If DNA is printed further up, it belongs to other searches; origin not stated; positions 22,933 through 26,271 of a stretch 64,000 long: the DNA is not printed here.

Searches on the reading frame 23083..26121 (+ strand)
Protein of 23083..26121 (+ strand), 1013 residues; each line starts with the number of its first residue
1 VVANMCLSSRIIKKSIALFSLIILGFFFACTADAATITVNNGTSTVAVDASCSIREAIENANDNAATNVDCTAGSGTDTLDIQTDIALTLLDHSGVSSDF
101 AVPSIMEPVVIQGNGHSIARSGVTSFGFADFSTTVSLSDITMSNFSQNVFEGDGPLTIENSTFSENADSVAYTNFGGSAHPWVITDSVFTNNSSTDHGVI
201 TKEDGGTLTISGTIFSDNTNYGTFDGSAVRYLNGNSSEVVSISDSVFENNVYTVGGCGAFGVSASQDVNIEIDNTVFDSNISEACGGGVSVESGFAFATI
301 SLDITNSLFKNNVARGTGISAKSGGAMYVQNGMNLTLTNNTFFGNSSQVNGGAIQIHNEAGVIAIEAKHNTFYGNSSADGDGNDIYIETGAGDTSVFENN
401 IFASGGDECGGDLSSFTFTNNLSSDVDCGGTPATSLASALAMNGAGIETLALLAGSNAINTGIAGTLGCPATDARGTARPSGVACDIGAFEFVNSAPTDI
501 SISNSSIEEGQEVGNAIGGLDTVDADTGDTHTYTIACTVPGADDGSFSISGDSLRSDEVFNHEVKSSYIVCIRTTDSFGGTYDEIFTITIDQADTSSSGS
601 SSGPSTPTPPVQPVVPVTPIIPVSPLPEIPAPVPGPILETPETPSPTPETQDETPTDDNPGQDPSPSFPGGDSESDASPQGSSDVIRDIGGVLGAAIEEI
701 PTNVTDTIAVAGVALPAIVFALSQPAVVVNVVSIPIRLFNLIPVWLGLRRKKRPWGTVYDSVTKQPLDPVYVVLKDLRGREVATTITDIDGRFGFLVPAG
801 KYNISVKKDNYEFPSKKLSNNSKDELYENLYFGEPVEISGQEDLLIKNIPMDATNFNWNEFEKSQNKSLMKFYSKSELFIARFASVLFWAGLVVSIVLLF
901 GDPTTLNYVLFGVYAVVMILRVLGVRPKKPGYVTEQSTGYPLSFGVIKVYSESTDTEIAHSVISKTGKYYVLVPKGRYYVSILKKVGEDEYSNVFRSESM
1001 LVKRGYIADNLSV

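Call 11: search_protein_families(library=pfam, proteins=[window:23083-26121:+], max_evalue=0.001)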
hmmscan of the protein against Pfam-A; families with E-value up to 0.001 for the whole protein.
window:23083-26121:+ (1013 aa): 2 families
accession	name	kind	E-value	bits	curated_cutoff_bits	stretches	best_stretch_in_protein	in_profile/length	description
PF13620.12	CarboxypepD_reg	-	3.6e-11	43.7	32.3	1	756-812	4-60/82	Carboxypeptidase regulatory-like domain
PF13715.12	CarbopepD_reg_2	-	2.2e-05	24.8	32.2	1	756-822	3-66/88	CarboxypepD_reg-like domain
